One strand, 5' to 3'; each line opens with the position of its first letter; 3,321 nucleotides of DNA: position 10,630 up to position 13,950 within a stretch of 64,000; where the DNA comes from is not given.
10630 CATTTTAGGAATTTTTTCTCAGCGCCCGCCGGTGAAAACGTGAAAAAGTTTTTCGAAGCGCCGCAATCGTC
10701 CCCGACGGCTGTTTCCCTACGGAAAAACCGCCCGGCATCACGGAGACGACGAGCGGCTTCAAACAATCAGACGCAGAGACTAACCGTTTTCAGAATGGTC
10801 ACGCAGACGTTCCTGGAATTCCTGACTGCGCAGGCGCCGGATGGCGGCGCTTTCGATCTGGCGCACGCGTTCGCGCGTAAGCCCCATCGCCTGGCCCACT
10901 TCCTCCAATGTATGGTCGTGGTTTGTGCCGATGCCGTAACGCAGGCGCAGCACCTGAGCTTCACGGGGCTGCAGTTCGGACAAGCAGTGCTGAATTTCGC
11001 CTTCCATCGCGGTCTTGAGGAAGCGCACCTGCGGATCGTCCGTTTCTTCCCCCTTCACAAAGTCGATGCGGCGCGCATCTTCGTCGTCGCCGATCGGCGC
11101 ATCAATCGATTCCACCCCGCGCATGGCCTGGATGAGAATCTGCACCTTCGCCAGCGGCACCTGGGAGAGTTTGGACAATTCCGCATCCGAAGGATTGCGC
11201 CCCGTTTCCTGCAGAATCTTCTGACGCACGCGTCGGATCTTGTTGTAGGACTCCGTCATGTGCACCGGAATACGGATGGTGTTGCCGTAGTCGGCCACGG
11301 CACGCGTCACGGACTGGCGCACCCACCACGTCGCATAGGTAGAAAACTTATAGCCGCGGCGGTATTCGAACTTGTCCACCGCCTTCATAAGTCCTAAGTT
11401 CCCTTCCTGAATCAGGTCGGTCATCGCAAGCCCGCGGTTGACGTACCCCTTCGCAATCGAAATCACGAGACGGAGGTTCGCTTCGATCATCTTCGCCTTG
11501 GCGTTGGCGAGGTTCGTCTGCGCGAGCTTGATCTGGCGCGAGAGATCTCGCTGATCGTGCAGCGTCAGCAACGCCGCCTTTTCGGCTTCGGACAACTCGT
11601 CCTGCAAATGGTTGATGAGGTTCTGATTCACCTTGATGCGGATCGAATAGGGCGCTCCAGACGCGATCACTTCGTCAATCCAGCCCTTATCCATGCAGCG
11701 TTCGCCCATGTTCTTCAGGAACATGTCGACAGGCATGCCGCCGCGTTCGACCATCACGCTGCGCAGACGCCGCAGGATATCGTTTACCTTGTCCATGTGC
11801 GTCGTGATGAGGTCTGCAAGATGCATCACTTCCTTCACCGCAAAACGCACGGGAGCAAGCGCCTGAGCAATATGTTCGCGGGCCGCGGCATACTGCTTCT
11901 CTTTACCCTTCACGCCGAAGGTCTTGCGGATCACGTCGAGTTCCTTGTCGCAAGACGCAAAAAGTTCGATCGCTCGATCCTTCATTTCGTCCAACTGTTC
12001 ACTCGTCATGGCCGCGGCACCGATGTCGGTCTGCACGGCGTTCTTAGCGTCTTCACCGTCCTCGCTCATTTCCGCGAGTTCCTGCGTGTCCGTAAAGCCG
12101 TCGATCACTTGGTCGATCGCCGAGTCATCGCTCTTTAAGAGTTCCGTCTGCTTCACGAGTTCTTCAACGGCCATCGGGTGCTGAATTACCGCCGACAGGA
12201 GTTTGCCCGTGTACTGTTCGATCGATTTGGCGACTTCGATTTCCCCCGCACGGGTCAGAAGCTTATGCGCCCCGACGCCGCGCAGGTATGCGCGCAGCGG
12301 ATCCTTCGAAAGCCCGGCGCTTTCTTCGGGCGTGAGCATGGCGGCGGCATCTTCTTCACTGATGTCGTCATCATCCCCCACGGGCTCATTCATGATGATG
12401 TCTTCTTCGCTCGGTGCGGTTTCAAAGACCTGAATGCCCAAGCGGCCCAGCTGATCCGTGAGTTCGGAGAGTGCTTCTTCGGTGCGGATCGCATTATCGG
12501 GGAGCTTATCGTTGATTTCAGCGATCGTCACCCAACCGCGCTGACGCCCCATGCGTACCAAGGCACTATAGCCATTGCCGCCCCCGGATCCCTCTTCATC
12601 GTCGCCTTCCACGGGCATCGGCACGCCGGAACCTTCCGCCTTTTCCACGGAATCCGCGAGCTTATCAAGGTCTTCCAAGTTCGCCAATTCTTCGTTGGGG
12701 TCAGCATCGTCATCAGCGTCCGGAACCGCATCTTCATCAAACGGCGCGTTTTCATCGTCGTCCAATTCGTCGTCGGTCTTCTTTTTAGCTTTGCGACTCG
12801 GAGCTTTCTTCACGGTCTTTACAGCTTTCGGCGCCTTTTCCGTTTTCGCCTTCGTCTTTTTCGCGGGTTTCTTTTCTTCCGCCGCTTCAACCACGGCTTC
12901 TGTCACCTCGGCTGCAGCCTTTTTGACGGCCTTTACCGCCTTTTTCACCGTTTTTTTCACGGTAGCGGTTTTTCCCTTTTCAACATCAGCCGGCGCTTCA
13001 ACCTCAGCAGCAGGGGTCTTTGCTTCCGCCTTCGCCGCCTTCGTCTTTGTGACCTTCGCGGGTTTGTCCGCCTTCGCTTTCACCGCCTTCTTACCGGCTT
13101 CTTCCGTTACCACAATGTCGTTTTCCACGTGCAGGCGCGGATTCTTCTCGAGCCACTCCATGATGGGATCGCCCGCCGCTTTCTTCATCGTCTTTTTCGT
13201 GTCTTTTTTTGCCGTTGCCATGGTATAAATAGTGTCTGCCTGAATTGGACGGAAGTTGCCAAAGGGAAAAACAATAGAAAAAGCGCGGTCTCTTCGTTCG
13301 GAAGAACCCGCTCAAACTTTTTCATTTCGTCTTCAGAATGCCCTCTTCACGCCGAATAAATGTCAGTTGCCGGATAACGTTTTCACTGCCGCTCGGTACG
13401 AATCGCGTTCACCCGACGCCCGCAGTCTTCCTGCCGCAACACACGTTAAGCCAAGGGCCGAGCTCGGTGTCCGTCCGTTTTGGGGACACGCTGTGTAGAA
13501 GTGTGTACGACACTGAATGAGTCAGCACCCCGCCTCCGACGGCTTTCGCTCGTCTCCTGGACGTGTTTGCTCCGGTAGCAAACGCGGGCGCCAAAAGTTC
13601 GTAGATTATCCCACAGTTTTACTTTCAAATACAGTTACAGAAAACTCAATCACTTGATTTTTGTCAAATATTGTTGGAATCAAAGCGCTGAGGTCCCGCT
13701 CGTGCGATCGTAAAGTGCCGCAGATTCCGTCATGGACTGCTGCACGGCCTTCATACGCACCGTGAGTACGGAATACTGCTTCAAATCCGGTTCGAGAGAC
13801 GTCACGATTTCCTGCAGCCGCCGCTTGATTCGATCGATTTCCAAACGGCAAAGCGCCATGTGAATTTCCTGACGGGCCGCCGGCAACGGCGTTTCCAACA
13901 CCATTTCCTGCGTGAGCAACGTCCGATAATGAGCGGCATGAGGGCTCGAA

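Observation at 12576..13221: RpoD carries a ~200-aa histone-H1/AlgP-like Lys/Ala-rich N-terminal extension followed by an acidic tract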

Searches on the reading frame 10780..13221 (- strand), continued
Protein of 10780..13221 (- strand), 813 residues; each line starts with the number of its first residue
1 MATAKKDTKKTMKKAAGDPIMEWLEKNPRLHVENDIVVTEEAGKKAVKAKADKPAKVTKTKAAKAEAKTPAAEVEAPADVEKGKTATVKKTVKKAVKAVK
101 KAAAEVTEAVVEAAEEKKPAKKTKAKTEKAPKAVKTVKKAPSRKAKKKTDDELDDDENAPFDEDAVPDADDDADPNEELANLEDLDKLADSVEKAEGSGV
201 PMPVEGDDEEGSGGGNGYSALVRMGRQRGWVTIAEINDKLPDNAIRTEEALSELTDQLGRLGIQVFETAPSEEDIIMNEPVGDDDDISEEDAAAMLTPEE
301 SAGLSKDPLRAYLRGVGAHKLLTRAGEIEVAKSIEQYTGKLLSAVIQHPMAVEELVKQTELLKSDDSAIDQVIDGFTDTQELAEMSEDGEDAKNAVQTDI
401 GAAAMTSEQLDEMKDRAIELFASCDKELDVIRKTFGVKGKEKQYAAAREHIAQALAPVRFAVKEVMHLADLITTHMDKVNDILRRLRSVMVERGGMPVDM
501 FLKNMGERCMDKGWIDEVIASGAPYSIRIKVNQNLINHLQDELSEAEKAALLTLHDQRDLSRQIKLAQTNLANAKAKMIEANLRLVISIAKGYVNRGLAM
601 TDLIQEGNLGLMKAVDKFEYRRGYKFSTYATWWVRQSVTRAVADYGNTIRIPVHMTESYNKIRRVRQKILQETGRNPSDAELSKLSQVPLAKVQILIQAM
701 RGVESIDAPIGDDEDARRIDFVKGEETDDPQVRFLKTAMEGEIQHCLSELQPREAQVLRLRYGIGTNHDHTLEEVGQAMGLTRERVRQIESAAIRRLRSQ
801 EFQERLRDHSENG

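Call 71: list_cluster_members(proteins=[P0123, P0129, P0130, P0126, P0196, P0241, P0133, P0136, P0140, P0223])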
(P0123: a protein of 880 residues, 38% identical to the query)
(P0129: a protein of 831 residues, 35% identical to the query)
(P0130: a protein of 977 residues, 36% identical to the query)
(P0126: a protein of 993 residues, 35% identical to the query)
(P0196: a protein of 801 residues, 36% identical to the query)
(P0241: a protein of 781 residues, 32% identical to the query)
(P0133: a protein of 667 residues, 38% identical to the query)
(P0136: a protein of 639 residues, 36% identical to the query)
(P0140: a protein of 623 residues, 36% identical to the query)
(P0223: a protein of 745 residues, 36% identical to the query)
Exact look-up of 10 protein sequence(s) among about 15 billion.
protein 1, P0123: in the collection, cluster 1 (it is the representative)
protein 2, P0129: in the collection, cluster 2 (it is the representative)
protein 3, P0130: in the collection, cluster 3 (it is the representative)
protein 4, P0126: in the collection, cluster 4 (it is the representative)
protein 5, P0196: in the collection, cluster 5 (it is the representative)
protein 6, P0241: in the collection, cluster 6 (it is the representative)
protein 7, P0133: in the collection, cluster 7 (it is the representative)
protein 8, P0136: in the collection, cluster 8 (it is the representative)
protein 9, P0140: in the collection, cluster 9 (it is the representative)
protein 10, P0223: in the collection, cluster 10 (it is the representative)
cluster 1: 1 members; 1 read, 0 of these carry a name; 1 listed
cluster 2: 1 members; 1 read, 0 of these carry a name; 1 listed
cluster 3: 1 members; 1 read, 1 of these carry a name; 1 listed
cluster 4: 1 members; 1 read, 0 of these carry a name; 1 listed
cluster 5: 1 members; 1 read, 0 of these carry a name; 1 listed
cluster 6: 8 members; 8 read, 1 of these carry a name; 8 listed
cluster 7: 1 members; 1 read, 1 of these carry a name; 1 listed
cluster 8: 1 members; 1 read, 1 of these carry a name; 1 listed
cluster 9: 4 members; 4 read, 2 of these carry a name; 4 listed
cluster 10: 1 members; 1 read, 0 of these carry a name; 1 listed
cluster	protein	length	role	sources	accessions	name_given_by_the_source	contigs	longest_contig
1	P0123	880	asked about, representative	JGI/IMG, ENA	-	-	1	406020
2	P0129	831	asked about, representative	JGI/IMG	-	-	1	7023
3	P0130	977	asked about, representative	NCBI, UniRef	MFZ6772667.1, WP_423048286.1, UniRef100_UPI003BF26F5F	RNA polymerase sigma factor RpoD [Undibacterium sp. SXout7W] | RNA polymerase sigma factor RpoD n=1 Tax=Undibacterium sp. SXout7W TaxID=3413049 ...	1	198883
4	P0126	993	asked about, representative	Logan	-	-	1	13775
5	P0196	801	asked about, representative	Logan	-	-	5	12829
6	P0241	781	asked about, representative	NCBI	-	-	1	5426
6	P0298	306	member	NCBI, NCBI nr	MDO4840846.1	MAG: RNA polymerase sigma factor region1.1 domain-containing protein, partial ... | RNA polymerase sigma factor region1.1 domain-containing protein [Desulfovibrionaceae ...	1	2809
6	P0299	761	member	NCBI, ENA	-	-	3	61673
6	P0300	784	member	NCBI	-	-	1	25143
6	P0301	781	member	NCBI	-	-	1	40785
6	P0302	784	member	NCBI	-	-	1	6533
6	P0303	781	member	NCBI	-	-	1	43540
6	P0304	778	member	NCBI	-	-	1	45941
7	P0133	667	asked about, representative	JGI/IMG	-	RNA polymerase primary sigma factor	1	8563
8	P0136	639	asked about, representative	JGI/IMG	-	RNA polymerase primary sigma factor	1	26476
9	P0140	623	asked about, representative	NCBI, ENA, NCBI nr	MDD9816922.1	MAG: RNA polymerase sigma factor RpoD [Gammaproteobacteria bacterium] | RNA polymerase sigma factor RpoD [Gammaproteobacteria bacterium]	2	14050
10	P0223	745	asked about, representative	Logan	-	-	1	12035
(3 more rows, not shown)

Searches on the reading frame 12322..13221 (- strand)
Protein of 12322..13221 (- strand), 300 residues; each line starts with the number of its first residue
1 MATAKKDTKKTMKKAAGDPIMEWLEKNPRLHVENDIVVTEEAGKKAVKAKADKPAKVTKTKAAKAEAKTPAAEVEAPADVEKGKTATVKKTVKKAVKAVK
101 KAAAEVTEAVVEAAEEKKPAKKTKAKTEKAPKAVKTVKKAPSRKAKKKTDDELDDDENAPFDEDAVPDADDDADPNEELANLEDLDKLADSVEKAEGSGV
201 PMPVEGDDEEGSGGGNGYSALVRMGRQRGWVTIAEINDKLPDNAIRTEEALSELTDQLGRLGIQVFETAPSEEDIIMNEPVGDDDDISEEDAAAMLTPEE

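Call 11: find_related_loci(query=window:12322-13221:-, collection=genome_contigs, flank=3000)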
Query window:12322-13221:- (300 aa) in genome_contigs; peptide patterns used: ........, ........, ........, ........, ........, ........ (x = any residue, [..] = any of these).
599 stretches matched a pattern (row limit reached: there are more); 3 encode a relative of the query (tblastn E <= 1e-3); 3 distinct loci.
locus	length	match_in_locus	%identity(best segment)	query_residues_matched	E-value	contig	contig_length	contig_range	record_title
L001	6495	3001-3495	70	134-300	4e-65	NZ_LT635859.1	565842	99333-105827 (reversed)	Duodenibacillus massiliensis strain Marseille-P2968T, whole genome shotgun sequence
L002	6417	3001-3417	84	160-300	1e-59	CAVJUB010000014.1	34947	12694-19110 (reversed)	Hallella faecis isolate H07683-L1_cleanbin_000004 genome assembly, contig: Spades_H07683-L1_contig_738, whole genome sho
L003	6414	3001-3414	85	160-300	1e-57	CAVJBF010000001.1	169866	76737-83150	Acutalibacteraceae bacterium isolate G02654-L1_cleanbin_000003 genome assembly, contig: Spades_G02654-L1_contig_33, whol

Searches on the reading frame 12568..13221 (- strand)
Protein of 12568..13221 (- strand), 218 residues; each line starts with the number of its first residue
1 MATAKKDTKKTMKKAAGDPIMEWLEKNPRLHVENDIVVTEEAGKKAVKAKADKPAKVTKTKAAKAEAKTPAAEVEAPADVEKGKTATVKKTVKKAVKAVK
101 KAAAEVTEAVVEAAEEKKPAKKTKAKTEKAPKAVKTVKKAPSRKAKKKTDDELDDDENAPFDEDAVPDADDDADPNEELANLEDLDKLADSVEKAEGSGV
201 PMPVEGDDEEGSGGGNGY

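Call 38: search_protein_families(library=pfam, proteins=[window:12568-13221:-], max_evalue=10)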
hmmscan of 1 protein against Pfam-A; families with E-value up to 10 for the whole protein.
window:12568-13221:- (218 aa): 6 families
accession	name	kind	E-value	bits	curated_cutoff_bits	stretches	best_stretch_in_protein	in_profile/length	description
PF11254.13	DUF3053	-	0.44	10.6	23.9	1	19-112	77-164/219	Protein of unknown function (DUF3053)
PF09184.16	PPP4R2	-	0.53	10.2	27.4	1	58-178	159-275/282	PPP4R2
PF15279.11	SOBP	-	2.4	9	35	1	44-147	78-180/325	Sine oculis-binding protein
PF09507.16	CDC27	-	3.9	7.2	24.5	1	43-176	173-308/443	DNA polymerase subunit Cdc27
PF19268.4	CIS_TMP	-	6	6.5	27.8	1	53-161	192-291/463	Contractile injection system tape measure protein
PF23373.1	DUF7093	-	7.3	7.4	27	0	37-178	46-166/214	Family of unknown function (DUF7093)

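Call 55: search_protein_families(library=ncbifam, proteins=[window:12568-13221:-], max_evalue=10)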
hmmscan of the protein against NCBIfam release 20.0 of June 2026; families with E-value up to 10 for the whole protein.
window:12568-13221:- (218 aa): 18 families
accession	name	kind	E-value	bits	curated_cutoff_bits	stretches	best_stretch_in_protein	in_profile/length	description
NF004560.0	PRK05901.1-1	equivalog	0.00052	19.2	711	1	41-210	17-187/516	RNA polymerase sigma factor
NF033761.1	gliding_GltJ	equivalog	0.092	11.8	450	1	39-174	408-533/671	adventurous gliding motility protein GltJ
NF004561.0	PRK05901.1-3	equivalog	0.17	11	582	1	31-187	41-203/537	RNA polymerase sigma factor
NF005848.0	PRK07764.2-4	equivalog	0.71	8.4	1259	1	49-166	622-737/827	DNA polymerase III subunit gamma and tau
NF008922.0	PRK12283.1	equivalog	1.2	7.9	572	1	39-155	277-390/400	tryptophan--tRNA ligase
NF002377.0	PRK01371.1-4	equivalog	1.3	9.4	96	1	126-165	79-118/119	sec-independent translocase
NF011531.0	PRK14971.1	equivalog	1.3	7.7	685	1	30-149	362-481/614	DNA polymerase III subunit gamma/tau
TIGR01069.2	mutS2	equivalog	1.5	7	400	1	51-151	530-631/790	endonuclease MutS2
NF010449.0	PRK13875.1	subfamily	1.7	7.7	442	1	44-143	300-403/443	conjugal transfer protein TrbL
NF005423.0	PRK07003.1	equivalog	2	6.6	1260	1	45-214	387-548/831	DNA polymerase III subunit gamma/tau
NF008975.0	PRK12323.1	equivalog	3.3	6.3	875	1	36-180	394-540/709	DNA polymerase III subunit gamma/tau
NF043060.1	MAP_0585_fam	equivalog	5.1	7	170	1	50-161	56-191/319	MAP_0585 family protein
NF005846.3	PRK07764.1-6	equivalog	5.4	5.9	625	1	45-160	395-507/628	DNA polymerase III subunit gamma and tau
NF009611.0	PRK13108.1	equivalog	5.7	5.8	636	1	44-175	327-451/476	prolipoprotein diacylglyceryl transferase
NF045516.2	SepX_GlpR_1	exception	6.5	6.5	160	1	43-175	46-153/293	divisome protein SepX/GlpR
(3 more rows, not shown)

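Call 56: search_solved_structures(query=window:12568-13221:-, max_evalue=1)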
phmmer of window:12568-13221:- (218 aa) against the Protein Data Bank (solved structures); distinct sequences matched with E-value up to 1: 1.
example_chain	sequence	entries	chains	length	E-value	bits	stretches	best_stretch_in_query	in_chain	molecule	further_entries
7s53_A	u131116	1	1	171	0.76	13.5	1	34-83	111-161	Class A sortase, sortase A chimera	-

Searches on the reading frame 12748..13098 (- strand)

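Call 55: search_protein_families(library=ncbifam, proteins=[window:12748-13098:-], max_evalue=10)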
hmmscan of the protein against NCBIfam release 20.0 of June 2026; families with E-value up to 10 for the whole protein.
window:12748-13098:- (117 aa): 3 families
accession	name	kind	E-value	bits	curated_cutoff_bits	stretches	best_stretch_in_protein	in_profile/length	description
NF008922.0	PRK12283.1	equivalog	0.9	8.4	572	1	5-114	286-390/400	tryptophan--tRNA ligase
NF045508.1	PhasinPhaH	equivalog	3.8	7.6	250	1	12-110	68-172/234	phasin PhaH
NF058632.1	SerThrKinPrkT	equivalog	9.5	5.1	280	1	44-108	233-298/322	serine/threonine protein kinase PrkT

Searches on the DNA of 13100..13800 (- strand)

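Call 35: search_rna_families(source=window, start=13100, end=13800, threshold=evalue, max_evalue=1, show_alignments=2)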
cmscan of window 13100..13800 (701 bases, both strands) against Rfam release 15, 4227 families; matches with E-value up to 1: 0.
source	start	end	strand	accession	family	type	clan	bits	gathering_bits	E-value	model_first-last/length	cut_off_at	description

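Call 76: build_rna_model(alignment_id=A2, structure=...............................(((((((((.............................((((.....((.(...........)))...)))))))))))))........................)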
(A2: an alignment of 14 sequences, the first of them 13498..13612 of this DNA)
Model R1 built from alignment A2 (14 sequences, 136 columns); structure: as given.
model positions 112; base pairs 16; branch points 0; effective number of sequences 3.5; information 0.59 bits per position. Calibrated on 0.2 Mb of random sequence (short: E-values are rough).
structure used (alignment columns):
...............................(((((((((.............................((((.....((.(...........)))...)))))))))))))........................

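Call 77: search_with_rna_model(model_id=R1, sources=[window, L007, L008, L028, L027, L006], max_evalue=1)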
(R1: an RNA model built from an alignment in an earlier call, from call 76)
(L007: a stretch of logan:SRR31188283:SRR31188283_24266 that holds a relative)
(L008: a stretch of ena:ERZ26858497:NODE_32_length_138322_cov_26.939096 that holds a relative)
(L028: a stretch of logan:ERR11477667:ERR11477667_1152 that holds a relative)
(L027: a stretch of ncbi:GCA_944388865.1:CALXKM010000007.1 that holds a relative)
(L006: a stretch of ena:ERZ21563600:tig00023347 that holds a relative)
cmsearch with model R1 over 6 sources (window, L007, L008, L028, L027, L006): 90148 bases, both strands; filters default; matches with E-value up to 1: 5.
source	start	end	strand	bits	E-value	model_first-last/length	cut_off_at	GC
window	13508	13619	-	101.9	2.5e-23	1-112/112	no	0.57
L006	788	899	+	78.1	3.3e-17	1-112/112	no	0.55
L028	980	1095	+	67.5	1.8e-14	1-112/112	no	0.47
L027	945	1053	+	66.9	2.6e-14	1-112/112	no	0.5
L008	1178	1287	+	66.3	3.7e-14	1-112/112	no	0.48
